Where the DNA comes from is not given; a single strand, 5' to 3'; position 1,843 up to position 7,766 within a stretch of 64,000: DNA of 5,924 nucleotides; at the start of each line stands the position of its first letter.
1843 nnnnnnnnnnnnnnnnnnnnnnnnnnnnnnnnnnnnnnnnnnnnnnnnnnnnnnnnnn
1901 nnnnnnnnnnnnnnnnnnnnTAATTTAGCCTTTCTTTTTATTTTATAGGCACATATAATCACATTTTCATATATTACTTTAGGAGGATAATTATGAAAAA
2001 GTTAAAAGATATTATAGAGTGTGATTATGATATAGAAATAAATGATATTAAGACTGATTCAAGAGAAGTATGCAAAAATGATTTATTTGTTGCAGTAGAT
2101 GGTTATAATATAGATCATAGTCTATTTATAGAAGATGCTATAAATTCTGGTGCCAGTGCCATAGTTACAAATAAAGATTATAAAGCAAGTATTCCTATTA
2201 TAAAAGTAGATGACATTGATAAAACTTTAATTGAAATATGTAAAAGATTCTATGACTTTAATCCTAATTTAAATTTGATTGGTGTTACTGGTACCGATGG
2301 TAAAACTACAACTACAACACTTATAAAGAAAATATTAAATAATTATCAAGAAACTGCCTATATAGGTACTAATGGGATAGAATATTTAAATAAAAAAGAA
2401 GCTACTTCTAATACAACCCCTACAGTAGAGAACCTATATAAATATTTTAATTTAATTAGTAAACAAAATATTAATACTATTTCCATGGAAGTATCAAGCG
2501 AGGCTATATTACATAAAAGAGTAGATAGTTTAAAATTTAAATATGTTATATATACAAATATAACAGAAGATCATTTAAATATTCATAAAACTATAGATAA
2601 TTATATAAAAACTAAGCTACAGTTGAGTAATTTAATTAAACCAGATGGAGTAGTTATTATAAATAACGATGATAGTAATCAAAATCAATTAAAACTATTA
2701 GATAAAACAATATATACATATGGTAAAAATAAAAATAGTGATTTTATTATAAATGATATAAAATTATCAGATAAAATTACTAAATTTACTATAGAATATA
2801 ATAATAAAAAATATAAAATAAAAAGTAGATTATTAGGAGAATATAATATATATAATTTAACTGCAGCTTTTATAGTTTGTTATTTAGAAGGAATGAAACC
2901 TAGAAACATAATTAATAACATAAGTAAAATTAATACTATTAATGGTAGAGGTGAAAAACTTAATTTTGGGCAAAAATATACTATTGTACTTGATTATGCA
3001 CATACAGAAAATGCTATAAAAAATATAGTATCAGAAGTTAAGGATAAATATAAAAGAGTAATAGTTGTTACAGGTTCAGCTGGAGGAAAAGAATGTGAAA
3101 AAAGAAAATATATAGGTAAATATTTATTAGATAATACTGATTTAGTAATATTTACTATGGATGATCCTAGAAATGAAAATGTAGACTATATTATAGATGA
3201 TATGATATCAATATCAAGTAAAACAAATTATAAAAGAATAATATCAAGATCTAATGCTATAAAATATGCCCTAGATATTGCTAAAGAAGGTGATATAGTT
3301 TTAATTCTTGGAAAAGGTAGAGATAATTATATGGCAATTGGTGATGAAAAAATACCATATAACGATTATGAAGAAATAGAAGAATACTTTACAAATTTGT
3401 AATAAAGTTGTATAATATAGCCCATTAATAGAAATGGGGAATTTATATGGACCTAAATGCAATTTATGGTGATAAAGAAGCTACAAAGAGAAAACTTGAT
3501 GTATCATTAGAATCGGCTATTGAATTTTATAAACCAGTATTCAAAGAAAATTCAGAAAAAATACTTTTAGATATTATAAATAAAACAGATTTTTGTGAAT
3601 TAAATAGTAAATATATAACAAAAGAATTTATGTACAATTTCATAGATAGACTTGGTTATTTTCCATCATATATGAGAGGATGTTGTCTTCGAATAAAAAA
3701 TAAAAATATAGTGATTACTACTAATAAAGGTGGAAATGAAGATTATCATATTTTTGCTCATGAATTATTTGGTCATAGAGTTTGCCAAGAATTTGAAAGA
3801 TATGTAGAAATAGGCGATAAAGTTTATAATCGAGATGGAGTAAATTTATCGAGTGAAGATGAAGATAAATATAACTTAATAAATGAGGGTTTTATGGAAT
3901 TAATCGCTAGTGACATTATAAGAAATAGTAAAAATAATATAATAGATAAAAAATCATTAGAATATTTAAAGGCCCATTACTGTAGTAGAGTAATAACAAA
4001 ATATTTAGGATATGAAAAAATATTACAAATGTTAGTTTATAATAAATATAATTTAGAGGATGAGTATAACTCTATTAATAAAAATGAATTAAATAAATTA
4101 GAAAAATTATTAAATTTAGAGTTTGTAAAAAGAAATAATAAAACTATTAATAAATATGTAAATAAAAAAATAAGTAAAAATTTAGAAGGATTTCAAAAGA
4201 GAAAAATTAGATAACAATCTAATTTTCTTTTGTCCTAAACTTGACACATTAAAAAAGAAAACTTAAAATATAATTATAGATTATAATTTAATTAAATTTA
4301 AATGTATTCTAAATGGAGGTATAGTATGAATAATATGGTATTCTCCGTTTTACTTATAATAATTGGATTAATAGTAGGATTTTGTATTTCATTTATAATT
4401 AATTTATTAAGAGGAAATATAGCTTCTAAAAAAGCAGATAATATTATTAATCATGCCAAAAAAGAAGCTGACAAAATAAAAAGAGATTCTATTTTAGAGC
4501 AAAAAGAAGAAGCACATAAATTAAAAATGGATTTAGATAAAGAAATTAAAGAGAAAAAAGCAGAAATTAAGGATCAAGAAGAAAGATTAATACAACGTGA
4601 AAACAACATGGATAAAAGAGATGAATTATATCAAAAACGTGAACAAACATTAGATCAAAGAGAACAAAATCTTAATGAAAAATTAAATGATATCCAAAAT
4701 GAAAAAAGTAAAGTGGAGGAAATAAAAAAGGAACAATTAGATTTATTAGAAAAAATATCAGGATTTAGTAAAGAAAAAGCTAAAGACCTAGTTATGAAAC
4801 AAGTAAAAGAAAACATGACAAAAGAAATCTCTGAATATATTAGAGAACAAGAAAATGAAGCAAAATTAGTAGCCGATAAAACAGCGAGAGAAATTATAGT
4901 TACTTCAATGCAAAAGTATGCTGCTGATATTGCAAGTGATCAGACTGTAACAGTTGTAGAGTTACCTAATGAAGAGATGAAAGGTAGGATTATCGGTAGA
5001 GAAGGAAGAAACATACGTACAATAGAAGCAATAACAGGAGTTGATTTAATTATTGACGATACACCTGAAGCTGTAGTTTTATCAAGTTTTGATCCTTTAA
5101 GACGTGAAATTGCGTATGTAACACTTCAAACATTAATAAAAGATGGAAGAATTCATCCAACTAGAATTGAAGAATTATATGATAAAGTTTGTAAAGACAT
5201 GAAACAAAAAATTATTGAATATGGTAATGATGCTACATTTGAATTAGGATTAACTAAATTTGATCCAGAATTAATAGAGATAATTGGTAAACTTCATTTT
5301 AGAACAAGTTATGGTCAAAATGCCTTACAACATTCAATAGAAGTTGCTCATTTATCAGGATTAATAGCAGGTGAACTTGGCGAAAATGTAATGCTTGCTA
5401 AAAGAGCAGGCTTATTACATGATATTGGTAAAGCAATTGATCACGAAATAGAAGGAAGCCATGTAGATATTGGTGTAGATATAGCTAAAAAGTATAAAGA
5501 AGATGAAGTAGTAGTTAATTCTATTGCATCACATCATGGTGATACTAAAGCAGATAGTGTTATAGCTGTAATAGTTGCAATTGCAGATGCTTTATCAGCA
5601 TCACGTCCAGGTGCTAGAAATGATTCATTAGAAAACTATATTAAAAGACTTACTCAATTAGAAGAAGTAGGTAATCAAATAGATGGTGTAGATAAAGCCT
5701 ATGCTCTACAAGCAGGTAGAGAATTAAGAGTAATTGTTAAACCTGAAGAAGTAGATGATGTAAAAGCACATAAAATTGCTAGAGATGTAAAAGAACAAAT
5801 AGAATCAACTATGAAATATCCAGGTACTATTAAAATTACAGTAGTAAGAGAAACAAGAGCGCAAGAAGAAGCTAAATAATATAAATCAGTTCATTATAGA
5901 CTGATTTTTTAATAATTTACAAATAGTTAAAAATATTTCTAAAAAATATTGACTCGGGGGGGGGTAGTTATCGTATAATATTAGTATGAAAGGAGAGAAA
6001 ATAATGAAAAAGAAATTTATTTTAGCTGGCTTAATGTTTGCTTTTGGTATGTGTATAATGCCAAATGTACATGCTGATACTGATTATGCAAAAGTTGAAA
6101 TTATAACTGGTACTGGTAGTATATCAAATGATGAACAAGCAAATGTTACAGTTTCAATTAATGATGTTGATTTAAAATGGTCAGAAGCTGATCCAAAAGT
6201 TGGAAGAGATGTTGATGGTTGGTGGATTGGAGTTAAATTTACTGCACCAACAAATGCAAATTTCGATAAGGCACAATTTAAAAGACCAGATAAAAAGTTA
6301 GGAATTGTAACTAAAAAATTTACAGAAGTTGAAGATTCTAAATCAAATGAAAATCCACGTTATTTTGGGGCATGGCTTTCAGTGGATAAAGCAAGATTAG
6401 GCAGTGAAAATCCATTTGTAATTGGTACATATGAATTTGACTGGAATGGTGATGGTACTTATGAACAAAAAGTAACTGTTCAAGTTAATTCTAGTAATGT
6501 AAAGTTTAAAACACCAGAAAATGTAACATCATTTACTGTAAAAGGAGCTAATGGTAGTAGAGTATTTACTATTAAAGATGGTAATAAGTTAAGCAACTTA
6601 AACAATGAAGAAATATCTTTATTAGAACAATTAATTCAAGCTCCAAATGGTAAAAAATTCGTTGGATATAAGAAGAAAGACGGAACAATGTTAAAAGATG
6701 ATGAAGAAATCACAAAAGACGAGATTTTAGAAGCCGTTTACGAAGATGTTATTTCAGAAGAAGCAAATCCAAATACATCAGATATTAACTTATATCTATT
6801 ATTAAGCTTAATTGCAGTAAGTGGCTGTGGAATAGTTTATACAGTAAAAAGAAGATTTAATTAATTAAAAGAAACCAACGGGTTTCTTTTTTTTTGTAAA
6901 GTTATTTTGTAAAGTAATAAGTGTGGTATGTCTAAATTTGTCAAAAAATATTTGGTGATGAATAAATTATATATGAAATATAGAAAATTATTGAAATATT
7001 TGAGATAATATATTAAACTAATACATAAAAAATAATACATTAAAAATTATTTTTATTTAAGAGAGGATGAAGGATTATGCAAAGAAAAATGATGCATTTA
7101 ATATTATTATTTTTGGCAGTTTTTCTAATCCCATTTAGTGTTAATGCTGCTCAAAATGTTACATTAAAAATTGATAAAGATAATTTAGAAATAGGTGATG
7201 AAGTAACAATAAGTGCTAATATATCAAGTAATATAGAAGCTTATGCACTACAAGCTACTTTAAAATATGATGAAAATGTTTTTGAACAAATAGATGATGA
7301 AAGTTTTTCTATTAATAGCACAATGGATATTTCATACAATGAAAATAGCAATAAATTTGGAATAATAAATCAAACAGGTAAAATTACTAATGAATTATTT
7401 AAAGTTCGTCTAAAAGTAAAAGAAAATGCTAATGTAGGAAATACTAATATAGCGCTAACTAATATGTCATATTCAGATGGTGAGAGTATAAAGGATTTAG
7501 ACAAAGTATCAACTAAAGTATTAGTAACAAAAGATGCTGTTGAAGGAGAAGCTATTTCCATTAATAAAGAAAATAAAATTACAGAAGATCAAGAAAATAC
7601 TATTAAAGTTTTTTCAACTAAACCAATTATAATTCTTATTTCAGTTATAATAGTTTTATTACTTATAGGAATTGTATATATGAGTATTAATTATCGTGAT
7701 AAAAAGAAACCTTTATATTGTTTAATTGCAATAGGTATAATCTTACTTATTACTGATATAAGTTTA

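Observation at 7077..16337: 3086-aa protein combining cohesin, TM hairpin, dockerin, seven novel modules and a GLUG/M26 zinc protease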

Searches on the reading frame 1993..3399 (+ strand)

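Call 13: search_protein_families(library=pfam, proteins=[window:1993-3399:+], max_evalue=0.00001)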
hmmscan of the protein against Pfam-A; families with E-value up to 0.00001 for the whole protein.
window:1993-3399:+ (469 aa): 3 families
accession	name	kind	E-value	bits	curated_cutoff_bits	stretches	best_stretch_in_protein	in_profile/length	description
PF08245.18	Mur_ligase_M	-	8.9e-45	153.5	24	1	98-295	1-199/200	Mur ligase middle domain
PF02875.26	Mur_ligase_C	-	3.3e-21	76.9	28.4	1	318-442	1-127/127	Mur ligase, glutamate ligase domain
PF01225.30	Mur_ligase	-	1.6e-06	28.8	21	1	16-87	2-95/95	Mur ligase family, catalytic domain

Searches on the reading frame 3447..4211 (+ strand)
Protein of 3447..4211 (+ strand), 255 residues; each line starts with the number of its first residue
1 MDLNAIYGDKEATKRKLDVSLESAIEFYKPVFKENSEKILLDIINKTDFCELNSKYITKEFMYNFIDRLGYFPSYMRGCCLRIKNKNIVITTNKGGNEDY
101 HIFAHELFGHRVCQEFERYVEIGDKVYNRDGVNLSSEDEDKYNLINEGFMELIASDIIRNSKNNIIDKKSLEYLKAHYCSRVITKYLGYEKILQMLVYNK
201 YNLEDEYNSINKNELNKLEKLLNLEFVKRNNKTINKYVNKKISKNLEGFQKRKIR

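Call 13: search_protein_families(library=pfam, proteins=[window:3447-4211:+], max_evalue=0.00001)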
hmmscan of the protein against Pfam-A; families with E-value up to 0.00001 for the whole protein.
window:3447-4211:+ (255 aa): 0 families

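Call 58: search_protein_families(library=pfam, proteins=[window:3447-4211:+], max_evalue=0.01)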
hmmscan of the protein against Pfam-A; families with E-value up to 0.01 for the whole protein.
window:3447-4211:+ (255 aa): 1 family
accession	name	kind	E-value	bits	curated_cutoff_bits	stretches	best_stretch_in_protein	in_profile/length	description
PF11372.14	DUF3173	-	0.0012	19.1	25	1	141-168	5-32/58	Domain of unknown function (DUF3173)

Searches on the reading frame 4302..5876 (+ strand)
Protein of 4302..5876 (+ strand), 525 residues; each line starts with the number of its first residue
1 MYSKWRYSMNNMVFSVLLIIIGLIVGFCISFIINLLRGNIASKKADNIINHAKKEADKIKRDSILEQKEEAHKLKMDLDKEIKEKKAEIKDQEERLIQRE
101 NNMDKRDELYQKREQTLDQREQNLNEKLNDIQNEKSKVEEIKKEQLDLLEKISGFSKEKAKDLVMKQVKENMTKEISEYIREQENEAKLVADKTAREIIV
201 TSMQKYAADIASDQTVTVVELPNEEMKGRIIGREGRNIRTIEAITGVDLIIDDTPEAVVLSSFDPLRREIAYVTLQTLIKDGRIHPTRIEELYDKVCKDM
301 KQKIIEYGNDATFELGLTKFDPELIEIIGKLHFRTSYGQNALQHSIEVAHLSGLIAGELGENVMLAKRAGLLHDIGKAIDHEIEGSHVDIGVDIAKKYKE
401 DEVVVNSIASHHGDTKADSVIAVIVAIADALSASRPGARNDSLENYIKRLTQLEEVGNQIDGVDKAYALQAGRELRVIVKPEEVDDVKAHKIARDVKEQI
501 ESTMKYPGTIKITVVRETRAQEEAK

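Call 13: search_protein_families(library=pfam, proteins=[window:4302-5876:+], max_evalue=0.00001)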
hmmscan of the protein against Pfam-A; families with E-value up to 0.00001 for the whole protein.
window:4302-5876:+ (525 aa): 3 families
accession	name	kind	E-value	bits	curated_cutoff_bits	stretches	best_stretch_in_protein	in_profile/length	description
PF12072.13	RNase_Y_N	-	9.2e-54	182.4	32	1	12-209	3-200/201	RNase Y N-terminal region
PF01966.28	HD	-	1.2e-19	71.2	22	1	342-433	2-115/116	HD domain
PF00013.35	KH_1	-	1.2e-07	31.8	21.5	1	218-267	3-56/66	KH domain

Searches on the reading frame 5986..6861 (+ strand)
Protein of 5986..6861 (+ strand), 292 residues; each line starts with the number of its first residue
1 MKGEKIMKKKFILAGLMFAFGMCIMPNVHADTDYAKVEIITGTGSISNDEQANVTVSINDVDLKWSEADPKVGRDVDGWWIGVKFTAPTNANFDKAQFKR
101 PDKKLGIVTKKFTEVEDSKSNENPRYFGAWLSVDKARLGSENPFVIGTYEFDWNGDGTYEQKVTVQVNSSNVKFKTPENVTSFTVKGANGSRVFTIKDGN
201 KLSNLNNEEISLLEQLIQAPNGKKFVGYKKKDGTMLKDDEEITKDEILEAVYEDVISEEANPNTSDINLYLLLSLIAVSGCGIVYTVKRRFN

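Call 13: search_protein_families(library=pfam, proteins=[window:5986-6861:+], max_evalue=0.00001)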
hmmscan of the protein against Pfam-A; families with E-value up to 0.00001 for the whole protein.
window:5986-6861:+ (292 aa): 0 families

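Call 58: search_protein_families(library=pfam, proteins=[window:5986-6861:+], max_evalue=0.01)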
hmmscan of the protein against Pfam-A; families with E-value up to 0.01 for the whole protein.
window:5986-6861:+ (292 aa): 1 family
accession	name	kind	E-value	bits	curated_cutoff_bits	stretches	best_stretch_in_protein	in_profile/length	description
PF16263.11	DUF4917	-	0.005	16.8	28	1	168-262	148-244/311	Domain of unknown function (DUF4917)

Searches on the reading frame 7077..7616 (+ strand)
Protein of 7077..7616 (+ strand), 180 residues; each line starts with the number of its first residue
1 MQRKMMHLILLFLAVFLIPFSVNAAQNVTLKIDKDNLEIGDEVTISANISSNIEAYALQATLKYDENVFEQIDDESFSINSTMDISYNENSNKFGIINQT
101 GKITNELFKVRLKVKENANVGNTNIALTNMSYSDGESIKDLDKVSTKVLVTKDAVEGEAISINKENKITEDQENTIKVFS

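Call 6: search_protein_families(library=pfam, proteins=[window:7077-7616:+], max_evalue=1)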
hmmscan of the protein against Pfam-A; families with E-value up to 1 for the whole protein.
window:7077-7616:+ (180 aa): 1 family
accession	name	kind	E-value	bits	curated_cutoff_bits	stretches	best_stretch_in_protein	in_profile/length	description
PF00963.24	Cohesin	-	1.7e-09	38.4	24.1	1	28-148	1-137/139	Cohesin domain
